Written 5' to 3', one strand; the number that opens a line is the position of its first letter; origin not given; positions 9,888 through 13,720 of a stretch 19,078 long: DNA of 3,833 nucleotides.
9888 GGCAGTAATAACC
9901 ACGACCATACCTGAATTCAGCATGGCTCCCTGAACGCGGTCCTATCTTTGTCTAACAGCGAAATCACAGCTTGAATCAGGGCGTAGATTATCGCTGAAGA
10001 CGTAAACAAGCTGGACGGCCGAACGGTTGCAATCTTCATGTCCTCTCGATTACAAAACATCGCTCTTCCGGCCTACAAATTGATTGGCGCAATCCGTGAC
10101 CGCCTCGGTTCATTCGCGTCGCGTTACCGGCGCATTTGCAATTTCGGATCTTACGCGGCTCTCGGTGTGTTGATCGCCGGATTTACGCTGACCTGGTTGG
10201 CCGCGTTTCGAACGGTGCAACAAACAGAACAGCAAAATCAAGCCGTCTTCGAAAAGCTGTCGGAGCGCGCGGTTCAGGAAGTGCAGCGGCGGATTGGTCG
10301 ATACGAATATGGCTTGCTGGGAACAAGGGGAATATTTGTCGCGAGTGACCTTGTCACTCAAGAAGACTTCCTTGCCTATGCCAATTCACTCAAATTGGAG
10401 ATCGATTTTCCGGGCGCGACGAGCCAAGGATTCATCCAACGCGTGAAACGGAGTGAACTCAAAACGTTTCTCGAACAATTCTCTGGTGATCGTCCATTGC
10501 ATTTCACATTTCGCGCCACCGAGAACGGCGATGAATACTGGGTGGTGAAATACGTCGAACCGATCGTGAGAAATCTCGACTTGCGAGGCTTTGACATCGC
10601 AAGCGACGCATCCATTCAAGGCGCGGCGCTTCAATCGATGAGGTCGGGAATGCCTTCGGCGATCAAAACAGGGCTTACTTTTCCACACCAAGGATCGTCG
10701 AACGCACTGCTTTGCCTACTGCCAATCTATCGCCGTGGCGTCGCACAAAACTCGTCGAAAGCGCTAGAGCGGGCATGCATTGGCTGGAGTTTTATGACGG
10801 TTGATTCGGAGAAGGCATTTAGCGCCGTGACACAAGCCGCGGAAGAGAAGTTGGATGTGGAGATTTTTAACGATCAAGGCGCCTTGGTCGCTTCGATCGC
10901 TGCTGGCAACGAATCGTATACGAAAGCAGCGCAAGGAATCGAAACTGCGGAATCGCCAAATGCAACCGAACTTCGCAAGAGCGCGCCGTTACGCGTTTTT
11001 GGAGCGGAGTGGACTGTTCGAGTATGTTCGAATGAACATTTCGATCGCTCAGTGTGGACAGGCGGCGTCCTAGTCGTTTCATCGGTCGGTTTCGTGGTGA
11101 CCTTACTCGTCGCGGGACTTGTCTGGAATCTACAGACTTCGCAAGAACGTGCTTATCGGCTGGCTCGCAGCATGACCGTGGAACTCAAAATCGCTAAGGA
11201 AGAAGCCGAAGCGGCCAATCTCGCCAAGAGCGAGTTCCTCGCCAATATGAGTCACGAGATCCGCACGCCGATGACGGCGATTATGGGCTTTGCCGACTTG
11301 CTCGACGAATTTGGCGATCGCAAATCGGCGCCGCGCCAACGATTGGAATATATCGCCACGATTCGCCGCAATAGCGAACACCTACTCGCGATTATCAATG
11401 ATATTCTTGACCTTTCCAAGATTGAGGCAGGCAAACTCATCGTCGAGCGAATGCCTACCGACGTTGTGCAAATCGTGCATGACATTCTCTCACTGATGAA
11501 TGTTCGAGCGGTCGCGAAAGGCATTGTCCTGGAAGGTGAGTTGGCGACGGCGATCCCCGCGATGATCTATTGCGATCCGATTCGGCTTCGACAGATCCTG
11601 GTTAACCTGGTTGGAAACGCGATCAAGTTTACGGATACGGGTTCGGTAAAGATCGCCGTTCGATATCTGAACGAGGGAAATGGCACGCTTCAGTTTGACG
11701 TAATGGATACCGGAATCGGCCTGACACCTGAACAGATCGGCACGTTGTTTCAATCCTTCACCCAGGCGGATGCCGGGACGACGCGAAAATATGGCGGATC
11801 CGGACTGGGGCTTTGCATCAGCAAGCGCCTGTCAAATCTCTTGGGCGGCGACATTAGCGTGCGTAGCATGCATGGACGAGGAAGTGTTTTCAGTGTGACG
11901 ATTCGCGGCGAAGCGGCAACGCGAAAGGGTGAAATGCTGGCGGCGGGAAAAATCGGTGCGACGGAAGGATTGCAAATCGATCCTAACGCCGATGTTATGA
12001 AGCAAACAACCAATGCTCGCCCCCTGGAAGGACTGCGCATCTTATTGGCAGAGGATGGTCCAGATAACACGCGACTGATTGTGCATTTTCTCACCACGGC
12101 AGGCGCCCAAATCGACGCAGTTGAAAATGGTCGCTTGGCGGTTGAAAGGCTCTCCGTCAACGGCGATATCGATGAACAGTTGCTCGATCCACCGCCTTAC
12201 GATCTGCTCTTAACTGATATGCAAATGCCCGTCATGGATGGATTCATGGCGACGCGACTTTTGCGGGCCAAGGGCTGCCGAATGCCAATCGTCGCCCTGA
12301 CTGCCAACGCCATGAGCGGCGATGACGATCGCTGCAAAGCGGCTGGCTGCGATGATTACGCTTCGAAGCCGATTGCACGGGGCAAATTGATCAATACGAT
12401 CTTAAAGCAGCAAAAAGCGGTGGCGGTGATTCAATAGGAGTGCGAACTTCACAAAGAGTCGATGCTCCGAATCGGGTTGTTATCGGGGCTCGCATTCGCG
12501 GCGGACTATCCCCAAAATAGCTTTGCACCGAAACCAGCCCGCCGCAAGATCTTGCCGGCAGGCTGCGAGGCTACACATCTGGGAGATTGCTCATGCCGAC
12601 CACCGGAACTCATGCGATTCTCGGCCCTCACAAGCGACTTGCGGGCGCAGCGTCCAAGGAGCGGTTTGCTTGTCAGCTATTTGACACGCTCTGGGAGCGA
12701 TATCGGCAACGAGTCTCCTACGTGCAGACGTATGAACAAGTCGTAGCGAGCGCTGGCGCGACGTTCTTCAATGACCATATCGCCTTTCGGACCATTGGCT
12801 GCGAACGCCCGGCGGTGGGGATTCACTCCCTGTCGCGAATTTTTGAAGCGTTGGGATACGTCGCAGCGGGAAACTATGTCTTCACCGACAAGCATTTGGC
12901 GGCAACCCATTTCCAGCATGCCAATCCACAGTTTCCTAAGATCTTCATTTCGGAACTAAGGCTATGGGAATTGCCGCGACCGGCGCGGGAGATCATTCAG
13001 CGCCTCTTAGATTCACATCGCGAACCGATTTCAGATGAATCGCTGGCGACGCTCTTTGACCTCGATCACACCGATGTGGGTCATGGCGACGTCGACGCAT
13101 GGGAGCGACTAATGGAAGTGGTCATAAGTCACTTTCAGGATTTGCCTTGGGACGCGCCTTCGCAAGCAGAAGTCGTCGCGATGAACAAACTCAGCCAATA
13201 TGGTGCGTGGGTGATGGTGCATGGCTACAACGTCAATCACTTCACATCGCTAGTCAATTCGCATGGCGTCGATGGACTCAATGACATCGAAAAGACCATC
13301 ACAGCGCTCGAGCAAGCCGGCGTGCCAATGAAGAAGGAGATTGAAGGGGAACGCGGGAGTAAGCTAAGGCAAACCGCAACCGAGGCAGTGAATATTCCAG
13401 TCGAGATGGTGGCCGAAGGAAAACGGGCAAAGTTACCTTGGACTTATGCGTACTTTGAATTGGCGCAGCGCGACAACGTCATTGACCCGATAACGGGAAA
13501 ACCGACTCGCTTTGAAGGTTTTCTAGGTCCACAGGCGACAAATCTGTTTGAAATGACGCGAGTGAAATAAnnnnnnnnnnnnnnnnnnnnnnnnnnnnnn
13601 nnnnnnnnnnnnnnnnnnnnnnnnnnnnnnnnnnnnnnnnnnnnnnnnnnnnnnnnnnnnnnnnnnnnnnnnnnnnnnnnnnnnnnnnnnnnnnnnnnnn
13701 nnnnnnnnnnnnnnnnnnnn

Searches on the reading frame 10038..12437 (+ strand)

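Call 10: search_protein_families(library=pfam, proteins=[window:10038-12437:+])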
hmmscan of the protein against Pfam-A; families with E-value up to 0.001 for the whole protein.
window:10038-12437:+ (799 aa): 4 families
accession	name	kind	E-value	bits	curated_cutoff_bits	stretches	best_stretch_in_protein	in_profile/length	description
PF02518.31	HATPase_c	-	2.6e-27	95.9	26.4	1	513-623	2-108/111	Histidine kinase-, DNA gyrase B-, and HSP90-like ATPase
PF03924.19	CHASE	-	7.1e-26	91.6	25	1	106-278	3-178/189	CHASE domain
PF00512.31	HisKA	-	1.4e-22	80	26.9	1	396-465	1-66/66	His Kinase A (phospho-acceptor) domain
PF00072.30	Response_reg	-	2.5e-18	66.7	30.2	1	668-788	1-110/111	Response regulator receiver domain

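Call 76: search_protein_families(library=pfam, proteins=[L176:9219-9845:+, L178:9220-9846:+, L181:9134-9760:+], max_evalue=10)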
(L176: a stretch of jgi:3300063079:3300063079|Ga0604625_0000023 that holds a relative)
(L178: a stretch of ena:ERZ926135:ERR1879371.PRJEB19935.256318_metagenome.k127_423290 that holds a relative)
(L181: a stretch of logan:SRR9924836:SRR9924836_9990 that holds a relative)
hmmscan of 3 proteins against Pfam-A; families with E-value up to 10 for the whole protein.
L176:9219-9845:+ (208 aa): 0 families

L178:9220-9846:+ (208 aa): 0 families

L181:9134-9760:+ (208 aa): 3 families
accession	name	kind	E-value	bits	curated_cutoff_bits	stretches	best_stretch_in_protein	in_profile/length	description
PF06522.17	B12D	-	0.068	13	21.5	1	110-139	12-38/54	NADH-ubiquinone reductase complex 1 MLRQ subunit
PF16360.10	GTP-bdg_M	-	0.21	12.6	29.5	1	158-183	6-31/79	GTP-binding GTPase Middle Region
PF17133.9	DUF5108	-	0.22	11.6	27.4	1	133-172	94-132/226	Domain of unknown function (DUF5108)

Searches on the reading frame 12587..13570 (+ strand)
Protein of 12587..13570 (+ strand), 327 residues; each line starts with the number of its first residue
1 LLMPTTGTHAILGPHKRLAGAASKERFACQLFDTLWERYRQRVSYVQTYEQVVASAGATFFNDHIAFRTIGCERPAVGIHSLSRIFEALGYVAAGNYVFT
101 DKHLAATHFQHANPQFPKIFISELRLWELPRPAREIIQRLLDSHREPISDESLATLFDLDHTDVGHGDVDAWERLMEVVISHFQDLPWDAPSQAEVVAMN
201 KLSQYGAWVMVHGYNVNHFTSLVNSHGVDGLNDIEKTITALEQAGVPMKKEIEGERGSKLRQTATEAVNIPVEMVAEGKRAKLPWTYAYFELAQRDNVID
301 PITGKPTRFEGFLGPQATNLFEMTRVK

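Call 20: search_protein_families(library=pfam, proteins=[window:12587-13570:+], max_evalue=1)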
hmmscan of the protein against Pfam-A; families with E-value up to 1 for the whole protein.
window:12587-13570:+ (327 aa): 2 families
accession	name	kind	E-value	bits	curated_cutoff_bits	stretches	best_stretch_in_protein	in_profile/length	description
PF07063.19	HGLS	-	1.5e-30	107.2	25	1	39-298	9-285/386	2-oxoadipate dioxygenase/decarboxylase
PF11051.14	Mannosyl_trans3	-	0.053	13.3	22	1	78-245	105-237/273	Mannosyltransferase putative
